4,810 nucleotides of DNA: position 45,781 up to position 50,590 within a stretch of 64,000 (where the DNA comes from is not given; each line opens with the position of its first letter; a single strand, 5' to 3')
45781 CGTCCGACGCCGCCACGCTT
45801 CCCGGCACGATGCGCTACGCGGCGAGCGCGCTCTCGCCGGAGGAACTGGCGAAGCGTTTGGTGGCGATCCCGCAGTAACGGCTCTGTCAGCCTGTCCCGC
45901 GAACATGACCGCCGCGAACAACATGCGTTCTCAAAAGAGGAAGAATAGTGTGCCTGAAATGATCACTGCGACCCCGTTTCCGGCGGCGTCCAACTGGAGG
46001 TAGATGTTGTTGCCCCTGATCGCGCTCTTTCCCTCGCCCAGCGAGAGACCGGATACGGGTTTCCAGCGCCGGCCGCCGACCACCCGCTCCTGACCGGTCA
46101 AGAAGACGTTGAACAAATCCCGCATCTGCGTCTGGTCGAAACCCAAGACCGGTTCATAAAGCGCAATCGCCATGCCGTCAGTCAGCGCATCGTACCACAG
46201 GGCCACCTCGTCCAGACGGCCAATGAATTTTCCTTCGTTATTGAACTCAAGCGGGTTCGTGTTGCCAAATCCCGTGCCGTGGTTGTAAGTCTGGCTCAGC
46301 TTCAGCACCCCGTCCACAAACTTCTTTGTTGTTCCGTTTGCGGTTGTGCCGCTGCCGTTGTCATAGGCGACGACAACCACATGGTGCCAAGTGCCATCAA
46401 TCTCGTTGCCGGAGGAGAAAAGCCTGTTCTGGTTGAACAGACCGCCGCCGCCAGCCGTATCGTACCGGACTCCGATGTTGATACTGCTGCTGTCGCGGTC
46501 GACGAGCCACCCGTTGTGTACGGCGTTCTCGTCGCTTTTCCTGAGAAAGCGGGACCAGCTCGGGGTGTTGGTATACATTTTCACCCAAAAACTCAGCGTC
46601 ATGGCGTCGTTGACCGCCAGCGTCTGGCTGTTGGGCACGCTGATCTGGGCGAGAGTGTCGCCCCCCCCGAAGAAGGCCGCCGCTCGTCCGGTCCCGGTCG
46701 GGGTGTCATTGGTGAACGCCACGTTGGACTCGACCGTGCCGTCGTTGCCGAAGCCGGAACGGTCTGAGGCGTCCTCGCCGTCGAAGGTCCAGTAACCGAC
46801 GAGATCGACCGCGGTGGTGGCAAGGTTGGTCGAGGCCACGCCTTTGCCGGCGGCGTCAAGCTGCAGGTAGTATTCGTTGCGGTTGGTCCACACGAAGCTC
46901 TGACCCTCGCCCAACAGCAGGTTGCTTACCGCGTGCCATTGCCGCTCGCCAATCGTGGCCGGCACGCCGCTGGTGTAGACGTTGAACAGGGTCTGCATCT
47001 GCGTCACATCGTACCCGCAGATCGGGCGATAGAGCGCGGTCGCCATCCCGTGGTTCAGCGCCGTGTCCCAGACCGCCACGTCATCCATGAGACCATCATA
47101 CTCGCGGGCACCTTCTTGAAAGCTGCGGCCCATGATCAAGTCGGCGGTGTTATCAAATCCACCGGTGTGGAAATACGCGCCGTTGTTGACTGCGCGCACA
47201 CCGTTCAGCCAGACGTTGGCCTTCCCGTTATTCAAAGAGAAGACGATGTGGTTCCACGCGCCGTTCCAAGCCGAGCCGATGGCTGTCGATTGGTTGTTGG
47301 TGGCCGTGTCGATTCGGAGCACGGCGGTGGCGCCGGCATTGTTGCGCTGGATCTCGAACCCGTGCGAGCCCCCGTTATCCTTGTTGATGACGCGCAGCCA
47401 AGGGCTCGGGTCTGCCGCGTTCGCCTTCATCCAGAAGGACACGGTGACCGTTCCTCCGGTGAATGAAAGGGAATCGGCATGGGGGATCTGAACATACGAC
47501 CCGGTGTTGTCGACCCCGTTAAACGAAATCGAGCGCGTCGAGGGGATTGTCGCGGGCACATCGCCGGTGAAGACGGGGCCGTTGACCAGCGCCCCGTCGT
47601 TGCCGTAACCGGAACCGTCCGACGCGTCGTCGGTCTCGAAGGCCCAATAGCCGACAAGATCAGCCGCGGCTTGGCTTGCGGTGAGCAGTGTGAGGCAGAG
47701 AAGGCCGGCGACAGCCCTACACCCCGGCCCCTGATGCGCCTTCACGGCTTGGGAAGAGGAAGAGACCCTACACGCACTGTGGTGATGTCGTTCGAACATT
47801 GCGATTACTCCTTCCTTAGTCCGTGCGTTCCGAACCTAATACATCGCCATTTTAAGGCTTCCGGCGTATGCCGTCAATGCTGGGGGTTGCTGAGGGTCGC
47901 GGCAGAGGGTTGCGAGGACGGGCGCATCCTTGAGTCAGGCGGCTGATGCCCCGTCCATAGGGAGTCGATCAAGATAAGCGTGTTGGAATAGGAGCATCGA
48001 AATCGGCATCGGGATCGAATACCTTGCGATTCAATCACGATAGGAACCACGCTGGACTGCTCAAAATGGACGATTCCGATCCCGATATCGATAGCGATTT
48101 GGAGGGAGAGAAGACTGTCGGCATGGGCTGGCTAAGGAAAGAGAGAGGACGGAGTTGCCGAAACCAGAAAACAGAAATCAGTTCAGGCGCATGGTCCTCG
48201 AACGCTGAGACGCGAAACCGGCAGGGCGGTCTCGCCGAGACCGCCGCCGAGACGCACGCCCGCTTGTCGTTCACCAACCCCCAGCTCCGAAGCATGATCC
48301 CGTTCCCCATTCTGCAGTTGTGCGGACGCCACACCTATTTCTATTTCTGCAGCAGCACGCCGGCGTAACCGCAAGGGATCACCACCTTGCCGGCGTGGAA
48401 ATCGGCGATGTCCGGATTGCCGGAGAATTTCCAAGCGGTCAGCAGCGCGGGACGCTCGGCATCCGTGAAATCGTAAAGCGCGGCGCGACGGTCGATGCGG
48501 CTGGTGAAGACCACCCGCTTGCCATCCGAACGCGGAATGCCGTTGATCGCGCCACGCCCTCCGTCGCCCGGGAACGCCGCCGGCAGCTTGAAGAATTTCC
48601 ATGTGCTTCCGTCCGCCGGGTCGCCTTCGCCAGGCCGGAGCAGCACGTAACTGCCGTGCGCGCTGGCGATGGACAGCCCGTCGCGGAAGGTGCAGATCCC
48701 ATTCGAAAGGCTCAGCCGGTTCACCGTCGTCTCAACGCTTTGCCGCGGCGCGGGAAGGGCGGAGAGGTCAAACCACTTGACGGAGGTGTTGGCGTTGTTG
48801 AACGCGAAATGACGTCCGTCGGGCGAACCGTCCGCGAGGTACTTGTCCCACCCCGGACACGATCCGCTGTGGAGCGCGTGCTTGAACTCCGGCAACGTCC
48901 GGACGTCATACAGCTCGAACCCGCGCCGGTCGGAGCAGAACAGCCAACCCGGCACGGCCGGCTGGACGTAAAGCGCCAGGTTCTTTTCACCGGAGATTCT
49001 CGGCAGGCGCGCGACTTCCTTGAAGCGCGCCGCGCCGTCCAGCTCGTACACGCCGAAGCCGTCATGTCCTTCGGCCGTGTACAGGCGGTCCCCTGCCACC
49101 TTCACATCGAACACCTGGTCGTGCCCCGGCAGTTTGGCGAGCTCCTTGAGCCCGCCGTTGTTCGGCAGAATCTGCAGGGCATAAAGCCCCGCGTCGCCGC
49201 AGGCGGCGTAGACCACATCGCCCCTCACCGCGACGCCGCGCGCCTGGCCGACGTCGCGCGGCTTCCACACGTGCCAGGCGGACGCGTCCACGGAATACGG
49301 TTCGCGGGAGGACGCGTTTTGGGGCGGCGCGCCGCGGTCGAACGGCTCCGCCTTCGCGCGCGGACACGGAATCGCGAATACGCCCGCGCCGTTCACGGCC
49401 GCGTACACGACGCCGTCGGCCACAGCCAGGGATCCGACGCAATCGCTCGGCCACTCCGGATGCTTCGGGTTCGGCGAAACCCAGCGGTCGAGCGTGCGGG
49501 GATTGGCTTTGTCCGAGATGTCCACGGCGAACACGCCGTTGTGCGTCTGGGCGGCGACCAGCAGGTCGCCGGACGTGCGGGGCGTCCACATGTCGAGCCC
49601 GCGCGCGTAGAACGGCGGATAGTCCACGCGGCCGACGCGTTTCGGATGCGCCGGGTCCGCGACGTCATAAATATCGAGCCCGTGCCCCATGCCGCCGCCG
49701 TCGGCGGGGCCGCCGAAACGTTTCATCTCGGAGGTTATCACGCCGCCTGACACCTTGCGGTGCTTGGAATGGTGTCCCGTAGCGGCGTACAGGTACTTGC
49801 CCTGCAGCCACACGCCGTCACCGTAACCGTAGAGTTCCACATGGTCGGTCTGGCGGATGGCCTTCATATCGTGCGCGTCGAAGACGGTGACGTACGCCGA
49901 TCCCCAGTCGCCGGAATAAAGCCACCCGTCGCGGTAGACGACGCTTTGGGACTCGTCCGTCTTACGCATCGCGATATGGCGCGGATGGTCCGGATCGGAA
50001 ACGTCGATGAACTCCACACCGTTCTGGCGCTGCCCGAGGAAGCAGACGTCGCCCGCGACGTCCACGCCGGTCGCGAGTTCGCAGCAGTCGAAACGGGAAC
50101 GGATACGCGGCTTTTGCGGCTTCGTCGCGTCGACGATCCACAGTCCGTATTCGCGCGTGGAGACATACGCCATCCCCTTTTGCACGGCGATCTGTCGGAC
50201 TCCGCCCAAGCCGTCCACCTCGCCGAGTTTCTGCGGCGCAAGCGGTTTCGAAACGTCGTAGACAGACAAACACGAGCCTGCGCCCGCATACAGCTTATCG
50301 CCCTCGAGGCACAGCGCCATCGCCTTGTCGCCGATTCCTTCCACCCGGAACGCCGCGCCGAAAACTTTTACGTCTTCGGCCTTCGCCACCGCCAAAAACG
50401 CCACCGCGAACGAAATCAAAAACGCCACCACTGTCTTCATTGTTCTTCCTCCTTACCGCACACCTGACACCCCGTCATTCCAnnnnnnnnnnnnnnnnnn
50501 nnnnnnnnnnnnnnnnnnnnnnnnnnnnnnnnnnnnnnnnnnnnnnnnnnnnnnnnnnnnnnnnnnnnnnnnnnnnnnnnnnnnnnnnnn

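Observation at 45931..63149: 17-kb single-strand locus of secreted, mostly non-classical glycan-active proteins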

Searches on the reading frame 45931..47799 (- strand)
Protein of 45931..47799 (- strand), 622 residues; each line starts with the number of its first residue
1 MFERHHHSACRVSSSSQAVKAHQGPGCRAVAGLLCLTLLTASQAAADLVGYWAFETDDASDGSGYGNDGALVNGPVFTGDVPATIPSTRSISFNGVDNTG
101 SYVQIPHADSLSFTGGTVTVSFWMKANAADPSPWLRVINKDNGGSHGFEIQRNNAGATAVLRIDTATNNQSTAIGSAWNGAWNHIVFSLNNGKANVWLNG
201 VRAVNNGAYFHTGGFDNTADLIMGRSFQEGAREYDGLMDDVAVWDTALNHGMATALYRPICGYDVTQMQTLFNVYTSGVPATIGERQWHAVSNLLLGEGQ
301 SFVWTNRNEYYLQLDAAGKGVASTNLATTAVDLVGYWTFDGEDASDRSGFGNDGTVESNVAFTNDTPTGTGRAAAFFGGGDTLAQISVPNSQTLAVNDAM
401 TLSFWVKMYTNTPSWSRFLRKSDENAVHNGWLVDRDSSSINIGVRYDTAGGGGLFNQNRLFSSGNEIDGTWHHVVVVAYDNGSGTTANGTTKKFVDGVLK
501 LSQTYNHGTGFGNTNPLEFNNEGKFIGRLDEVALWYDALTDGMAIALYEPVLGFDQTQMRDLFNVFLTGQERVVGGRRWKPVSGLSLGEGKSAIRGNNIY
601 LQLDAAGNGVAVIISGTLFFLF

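Call 5: search_protein_families(library=pfam, proteins=[window:45931-47799:-], max_evalue=0.01)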
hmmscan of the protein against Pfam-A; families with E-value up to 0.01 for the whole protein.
window:45931-47799:- (622 aa): 1 family
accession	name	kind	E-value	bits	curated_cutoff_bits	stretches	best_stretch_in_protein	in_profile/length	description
PF13385.13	Laminin_G_3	-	9.9e-35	120.3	27.6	2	97-249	1-146/151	Concanavalin A-like lectin/glucanases superfamily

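Call 7: search_protein_families(library=ncbifam, proteins=[window:45931-47799:-], max_evalue=0.1)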
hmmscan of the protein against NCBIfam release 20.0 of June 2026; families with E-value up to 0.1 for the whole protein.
window:45931-47799:- (622 aa): 1 family
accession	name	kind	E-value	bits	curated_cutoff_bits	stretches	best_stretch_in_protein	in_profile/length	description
NF052521.1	TafC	equivalog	1.7e-11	43.8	410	2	89-258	193-361/373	TafC family fimbrial protein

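Call 87: list_cluster_members(proteins=[window:45931-47799:-, window:48341-50440:-, window:50483-52930:-, window:53120-56311:-, window:56490-58805:-, window:59297-61840:-, window:61932-63149:-])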
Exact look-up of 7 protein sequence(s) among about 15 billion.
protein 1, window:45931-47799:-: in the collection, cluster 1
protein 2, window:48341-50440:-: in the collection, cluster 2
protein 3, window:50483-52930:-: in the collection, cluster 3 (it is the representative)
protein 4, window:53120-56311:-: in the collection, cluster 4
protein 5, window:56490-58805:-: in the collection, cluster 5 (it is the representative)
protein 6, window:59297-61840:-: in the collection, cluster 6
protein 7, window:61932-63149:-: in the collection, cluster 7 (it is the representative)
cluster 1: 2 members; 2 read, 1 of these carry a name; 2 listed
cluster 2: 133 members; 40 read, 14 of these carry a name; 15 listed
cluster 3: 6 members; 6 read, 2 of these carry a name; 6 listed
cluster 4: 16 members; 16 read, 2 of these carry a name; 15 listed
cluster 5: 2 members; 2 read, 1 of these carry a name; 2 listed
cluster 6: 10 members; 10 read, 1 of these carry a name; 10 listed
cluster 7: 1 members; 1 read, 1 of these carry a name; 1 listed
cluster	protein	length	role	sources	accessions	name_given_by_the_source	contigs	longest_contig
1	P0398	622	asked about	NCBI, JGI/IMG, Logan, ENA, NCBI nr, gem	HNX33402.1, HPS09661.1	MAG TPA: hypothetical protein PKM57_02155 [Kiritimatiellia bacterium] | hypothetical protein [Kiritimatiellia bacterium]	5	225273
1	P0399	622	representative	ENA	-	-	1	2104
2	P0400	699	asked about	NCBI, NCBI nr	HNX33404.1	MAG TPA: hypothetical protein PKM57_02165 [Kiritimatiellia bacterium] | hypothetical protein [Kiritimatiellia bacterium]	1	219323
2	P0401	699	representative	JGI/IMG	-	-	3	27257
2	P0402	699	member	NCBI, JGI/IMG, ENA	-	hypothetical protein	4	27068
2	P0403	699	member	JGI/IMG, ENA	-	hypothetical protein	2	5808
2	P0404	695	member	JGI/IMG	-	hypothetical protein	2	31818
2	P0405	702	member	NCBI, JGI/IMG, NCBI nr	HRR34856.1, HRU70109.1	MAG TPA: hypothetical protein P5026_12195 [Kiritimatiellia bacterium] | hypothetical protein [Kiritimatiellia bacterium]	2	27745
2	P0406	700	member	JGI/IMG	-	hypothetical protein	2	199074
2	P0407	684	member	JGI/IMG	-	hypothetical protein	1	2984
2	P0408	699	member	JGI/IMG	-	hypothetical protein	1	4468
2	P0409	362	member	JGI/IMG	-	hypothetical protein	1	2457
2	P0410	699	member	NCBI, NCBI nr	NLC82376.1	MAG: hypothetical protein GX748_14450 [Lentisphaerae bacterium] | hypothetical protein [Lentisphaerota bacterium]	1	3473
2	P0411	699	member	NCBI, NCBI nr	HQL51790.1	MAG TPA: hypothetical protein PLR91_11425 [Kiritimatiellia bacterium] | hypothetical protein [Kiritimatiellia bacterium]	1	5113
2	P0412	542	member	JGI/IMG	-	hypothetical protein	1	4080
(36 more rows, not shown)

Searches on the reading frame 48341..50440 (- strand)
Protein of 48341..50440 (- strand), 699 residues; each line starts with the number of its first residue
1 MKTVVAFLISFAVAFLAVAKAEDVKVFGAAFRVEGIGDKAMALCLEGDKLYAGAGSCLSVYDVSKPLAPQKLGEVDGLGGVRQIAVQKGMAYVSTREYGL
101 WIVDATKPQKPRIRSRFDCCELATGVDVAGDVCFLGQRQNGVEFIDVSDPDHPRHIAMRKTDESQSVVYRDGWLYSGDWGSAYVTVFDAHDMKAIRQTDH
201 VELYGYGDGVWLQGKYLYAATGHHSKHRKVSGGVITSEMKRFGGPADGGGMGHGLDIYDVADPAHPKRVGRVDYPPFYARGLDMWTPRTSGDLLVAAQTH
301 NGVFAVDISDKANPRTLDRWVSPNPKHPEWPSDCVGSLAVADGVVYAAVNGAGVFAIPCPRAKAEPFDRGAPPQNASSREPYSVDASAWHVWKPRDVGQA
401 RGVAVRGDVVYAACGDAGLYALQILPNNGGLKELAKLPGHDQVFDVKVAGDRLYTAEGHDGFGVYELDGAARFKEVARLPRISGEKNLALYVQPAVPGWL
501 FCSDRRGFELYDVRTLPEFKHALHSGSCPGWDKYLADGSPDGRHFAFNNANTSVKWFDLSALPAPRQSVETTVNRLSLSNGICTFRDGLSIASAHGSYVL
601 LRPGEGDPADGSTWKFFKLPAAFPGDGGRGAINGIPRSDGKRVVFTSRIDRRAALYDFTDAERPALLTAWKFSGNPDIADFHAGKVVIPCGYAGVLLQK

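Call 5: search_protein_families(library=pfam, proteins=[window:48341-50440:-], max_evalue=0.01)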
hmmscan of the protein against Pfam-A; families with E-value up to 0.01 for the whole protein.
window:48341-50440:- (699 aa): 2 families
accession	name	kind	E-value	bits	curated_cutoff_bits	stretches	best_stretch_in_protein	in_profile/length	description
PF08309.17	LVIVD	-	1.4e-15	56.8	20.2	0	79-112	2-35/42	LVIVD repeat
PF09826.15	Beta_propel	-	0.002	17.5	22.4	0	56-224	90-217/495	Beta propeller domain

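Call 7: search_protein_families(library=ncbifam, proteins=[window:48341-50440:-], max_evalue=0.1)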
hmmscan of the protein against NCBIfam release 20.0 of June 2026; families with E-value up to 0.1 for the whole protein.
window:48341-50440:- (699 aa): 1 family
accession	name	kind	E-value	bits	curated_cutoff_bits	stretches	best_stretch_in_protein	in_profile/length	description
TIGR04312.1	choice_anch_B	subfamily_domain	7e-05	22.3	100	1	138-318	51-222/364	choice-of-anchor B family protein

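Call 77: search_solved_structures(query=window:48341-50440:-, max_evalue=1)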
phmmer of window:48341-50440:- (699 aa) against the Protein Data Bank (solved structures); distinct sequences matched with E-value up to 1: 0.
